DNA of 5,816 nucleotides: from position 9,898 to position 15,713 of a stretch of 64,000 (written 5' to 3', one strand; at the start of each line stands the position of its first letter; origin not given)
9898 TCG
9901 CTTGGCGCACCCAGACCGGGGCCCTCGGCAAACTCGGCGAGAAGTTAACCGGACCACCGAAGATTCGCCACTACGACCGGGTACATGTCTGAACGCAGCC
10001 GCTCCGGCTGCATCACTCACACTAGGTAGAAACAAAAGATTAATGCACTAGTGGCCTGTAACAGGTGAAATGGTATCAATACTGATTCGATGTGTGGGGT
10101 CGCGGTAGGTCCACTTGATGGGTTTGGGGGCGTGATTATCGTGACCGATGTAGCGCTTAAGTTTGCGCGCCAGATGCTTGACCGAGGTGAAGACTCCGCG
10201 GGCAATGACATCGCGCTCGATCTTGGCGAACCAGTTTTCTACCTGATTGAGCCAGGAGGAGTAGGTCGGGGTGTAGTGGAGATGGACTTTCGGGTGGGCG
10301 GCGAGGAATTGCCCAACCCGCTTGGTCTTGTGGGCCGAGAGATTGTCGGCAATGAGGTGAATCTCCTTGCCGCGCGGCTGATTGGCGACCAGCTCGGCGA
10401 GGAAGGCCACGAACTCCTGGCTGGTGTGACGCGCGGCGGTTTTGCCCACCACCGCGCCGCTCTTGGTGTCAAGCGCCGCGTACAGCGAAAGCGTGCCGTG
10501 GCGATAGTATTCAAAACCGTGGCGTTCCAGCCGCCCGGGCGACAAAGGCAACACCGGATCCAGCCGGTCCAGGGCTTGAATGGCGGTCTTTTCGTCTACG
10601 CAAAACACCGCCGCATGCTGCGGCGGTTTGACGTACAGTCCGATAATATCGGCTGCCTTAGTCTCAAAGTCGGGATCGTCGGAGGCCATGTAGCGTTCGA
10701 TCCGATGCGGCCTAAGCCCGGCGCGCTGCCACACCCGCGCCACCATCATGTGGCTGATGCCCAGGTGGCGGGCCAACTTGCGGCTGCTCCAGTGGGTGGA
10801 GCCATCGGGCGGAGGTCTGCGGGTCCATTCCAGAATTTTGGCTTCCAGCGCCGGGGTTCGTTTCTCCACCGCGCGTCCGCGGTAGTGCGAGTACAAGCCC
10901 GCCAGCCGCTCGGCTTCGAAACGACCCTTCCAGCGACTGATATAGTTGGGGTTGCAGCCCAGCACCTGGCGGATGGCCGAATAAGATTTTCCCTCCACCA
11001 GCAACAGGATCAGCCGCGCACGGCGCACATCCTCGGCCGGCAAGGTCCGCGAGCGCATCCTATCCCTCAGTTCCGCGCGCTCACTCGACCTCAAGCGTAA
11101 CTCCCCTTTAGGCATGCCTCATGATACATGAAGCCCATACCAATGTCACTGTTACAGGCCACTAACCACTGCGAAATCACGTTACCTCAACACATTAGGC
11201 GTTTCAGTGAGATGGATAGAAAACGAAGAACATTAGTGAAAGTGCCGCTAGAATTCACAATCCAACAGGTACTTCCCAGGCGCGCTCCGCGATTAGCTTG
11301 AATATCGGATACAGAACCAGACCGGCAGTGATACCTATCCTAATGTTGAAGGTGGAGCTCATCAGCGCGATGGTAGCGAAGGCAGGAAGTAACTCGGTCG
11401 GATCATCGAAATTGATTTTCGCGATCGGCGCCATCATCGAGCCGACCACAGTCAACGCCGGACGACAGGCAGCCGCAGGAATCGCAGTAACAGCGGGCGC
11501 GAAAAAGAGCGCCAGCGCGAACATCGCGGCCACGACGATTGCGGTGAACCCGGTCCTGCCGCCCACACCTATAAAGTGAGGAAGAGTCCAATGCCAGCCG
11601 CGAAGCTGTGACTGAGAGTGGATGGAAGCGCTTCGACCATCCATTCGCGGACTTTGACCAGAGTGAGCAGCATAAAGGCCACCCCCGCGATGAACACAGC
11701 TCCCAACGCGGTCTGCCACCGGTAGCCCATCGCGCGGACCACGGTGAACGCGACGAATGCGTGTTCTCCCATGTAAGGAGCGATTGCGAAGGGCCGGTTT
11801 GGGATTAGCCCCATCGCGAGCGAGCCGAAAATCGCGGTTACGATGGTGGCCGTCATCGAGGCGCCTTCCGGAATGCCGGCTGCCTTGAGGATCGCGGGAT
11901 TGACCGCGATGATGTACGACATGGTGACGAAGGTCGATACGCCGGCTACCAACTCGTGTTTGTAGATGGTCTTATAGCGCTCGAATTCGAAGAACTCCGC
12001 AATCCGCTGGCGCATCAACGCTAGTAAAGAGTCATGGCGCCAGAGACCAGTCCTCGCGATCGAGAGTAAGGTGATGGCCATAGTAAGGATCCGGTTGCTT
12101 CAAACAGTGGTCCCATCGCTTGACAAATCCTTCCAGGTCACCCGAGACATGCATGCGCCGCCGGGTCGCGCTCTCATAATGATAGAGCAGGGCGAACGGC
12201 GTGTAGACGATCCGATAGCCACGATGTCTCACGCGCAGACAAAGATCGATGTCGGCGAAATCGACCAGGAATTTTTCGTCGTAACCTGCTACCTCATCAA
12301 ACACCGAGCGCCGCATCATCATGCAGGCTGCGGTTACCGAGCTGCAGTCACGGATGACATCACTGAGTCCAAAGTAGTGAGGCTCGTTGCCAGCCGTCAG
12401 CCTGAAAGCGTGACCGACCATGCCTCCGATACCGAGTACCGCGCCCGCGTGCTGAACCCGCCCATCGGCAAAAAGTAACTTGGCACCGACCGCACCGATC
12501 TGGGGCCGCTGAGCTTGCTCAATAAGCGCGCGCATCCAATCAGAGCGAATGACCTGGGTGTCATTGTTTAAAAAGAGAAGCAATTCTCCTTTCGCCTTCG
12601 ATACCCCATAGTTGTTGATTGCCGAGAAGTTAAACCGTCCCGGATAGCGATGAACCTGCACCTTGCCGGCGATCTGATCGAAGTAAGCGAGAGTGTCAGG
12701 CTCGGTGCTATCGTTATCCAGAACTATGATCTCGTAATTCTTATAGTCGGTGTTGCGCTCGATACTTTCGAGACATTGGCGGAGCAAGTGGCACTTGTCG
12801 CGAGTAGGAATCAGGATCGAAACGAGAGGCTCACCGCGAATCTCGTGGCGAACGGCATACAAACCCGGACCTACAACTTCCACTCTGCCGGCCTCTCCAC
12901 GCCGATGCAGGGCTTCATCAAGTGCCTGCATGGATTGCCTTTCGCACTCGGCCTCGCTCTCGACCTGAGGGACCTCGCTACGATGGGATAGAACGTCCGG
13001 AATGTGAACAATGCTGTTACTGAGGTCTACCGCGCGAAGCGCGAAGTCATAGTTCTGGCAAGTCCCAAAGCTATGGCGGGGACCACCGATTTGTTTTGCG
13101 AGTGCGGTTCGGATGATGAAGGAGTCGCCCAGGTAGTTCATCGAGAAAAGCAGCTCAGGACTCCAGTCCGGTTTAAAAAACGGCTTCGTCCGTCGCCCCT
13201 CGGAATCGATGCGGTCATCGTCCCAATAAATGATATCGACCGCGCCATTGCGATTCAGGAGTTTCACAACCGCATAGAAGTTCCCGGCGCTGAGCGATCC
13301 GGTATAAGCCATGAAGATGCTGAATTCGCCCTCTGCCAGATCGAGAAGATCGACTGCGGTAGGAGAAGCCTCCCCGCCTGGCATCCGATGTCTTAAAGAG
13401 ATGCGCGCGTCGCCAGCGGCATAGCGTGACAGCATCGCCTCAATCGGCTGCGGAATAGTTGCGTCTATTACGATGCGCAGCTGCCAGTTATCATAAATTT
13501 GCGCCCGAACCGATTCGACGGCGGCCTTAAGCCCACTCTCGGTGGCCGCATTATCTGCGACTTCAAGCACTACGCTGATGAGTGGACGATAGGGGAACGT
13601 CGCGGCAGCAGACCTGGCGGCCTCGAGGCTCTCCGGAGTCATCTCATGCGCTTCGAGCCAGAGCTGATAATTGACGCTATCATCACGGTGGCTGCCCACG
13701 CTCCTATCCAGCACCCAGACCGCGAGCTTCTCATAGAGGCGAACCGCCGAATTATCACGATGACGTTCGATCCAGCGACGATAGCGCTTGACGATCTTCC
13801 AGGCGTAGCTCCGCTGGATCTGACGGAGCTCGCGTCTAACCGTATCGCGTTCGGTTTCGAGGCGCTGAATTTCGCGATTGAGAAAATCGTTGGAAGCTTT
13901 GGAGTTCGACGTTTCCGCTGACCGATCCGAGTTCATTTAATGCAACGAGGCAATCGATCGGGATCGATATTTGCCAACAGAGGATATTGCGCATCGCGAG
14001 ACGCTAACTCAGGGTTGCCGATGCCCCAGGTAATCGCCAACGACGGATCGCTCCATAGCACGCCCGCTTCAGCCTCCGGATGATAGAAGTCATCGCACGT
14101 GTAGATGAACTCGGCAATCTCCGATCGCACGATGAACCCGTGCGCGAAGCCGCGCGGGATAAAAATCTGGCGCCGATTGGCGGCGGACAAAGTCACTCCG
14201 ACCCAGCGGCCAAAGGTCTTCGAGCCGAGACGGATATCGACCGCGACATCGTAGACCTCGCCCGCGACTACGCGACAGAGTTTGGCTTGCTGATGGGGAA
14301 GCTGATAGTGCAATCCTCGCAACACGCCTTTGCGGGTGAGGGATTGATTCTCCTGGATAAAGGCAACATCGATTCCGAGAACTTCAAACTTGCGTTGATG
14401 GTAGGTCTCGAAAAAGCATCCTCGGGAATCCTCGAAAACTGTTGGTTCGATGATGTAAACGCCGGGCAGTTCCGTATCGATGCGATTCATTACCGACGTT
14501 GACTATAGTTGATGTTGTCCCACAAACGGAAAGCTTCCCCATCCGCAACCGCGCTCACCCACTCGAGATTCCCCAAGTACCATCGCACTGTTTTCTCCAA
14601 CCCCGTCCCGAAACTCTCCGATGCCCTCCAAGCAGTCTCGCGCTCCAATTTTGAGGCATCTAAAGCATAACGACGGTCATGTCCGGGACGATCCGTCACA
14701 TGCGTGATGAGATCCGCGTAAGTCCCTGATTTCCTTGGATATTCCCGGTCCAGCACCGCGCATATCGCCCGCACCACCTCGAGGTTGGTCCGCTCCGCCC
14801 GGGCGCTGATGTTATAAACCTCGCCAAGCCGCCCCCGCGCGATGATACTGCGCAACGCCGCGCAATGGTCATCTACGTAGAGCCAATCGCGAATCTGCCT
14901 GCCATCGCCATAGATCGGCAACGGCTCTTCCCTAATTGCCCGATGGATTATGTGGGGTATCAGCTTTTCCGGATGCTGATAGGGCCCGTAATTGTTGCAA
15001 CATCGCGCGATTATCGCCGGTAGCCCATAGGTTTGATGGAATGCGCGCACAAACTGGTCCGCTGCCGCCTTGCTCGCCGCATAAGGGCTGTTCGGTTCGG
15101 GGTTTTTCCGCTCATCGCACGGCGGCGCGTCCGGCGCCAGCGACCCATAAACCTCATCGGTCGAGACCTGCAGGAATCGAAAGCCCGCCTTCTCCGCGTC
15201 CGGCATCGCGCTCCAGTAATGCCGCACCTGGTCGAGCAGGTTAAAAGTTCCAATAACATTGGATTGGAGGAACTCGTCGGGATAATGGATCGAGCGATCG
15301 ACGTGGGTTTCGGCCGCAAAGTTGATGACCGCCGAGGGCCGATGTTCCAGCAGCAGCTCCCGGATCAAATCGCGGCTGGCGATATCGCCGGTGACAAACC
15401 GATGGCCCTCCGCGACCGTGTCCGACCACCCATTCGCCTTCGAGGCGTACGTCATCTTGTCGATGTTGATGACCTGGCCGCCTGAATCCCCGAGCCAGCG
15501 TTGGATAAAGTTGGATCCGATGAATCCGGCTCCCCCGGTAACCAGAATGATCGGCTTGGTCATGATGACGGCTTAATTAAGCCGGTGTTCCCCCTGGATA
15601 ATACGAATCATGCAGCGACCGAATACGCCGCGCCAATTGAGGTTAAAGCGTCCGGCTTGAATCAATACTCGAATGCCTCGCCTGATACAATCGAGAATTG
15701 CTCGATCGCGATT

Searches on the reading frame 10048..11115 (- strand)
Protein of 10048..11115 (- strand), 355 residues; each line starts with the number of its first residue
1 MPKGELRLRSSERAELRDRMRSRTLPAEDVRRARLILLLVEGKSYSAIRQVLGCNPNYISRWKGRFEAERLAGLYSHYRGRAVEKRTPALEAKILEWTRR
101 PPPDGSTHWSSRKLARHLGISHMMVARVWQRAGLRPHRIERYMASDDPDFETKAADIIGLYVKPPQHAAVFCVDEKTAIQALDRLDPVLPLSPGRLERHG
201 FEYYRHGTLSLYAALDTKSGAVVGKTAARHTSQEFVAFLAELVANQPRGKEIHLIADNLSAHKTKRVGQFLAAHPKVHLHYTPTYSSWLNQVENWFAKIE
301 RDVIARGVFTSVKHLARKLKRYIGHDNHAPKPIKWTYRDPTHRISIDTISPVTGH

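Call 75: search_protein_families(library=pfam, proteins=[window:10048-11115:-], max_evalue=0.00001)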
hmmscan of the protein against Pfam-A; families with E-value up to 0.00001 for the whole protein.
window:10048-11115:- (355 aa): 5 families
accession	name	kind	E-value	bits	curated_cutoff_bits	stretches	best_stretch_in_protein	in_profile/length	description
PF13358.12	DDE_3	-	7.7e-24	84.7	28.6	1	171-315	3-145/146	DDE superfamily endonuclease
PF13565.12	HTH_32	-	2.4e-12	47.7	33.7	1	59-129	2-73/73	Homeodomain-like domain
PF13384.12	HTH_23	-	4.2e-12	45.9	24.6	1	28-74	3-49/50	Homeodomain-like domain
PF13551.12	HTH_29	-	6.5e-10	39.4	28.1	1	32-92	1-64/64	Winged helix-turn helix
PF13518.12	HTH_28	-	1.4e-08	35.1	25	1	31-81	1-50/52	Helix-turn-helix domain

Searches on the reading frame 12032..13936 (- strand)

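Call 75: search_protein_families(library=pfam, proteins=[window:12032-13936:-], max_evalue=0.00001)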
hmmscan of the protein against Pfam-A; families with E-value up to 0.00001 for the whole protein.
window:12032-13936:- (634 aa): 3 families
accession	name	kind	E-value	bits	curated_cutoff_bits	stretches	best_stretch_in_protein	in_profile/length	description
PF00535.33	Glycos_transf_2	-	3.3e-24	86.1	23.3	1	373-548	1-166/168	Glycosyl transferase family 2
PF13641.12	Glyco_tranf_2_3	-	7.4e-14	52.8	27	1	372-590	3-215/230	Glycosyltransferase like family 2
PF10111.15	Glyco_tranf_2_2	-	5.6e-10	39.6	27.3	0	390-473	17-104/276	Glycosyltransferase like family 2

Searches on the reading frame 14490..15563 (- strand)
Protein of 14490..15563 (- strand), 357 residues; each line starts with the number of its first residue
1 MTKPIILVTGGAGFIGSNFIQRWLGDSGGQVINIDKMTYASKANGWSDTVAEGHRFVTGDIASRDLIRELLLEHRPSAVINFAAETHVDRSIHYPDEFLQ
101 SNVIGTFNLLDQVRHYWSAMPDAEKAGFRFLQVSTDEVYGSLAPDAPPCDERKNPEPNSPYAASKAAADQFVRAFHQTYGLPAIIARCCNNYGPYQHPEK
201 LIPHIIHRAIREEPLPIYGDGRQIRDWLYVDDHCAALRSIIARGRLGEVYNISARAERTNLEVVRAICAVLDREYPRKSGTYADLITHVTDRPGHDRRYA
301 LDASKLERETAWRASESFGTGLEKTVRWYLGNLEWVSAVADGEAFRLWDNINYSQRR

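Call 14: search_protein_families(library=pfam, proteins=[window:14490-15563:-], max_evalue=0.001)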
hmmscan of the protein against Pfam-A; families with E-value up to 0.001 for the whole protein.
window:14490-15563:- (357 aa): 6 families
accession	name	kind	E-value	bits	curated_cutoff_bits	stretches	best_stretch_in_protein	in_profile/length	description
PF16363.11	GDP_Man_Dehyd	-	1.9e-77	261.4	27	1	7-325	1-332/332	GDP-mannose 4,6 dehydratase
PF01370.27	Epimerase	-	2.6e-64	217.4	20.9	1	6-252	1-239/240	NAD dependent epimerase/dehydratase family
PF04321.23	RmlD_sub_bind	-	2.8e-16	59.9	27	1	6-295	3-255/287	RmlD substrate binding domain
PF01073.25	3Beta_HSD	-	6.2e-11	42.3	22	1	7-232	1-220/280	3-beta hydroxysteroid dehydrogenase/isomerase family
PF02719.21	Polysacc_synt_2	-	8.8e-10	38.7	20.2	1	6-113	1-115/293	Polysaccharide biosynthesis protein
PF07993.18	NAD_binding_4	-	1.5e-08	34.6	20.1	1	8-189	1-205/258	Male sterility protein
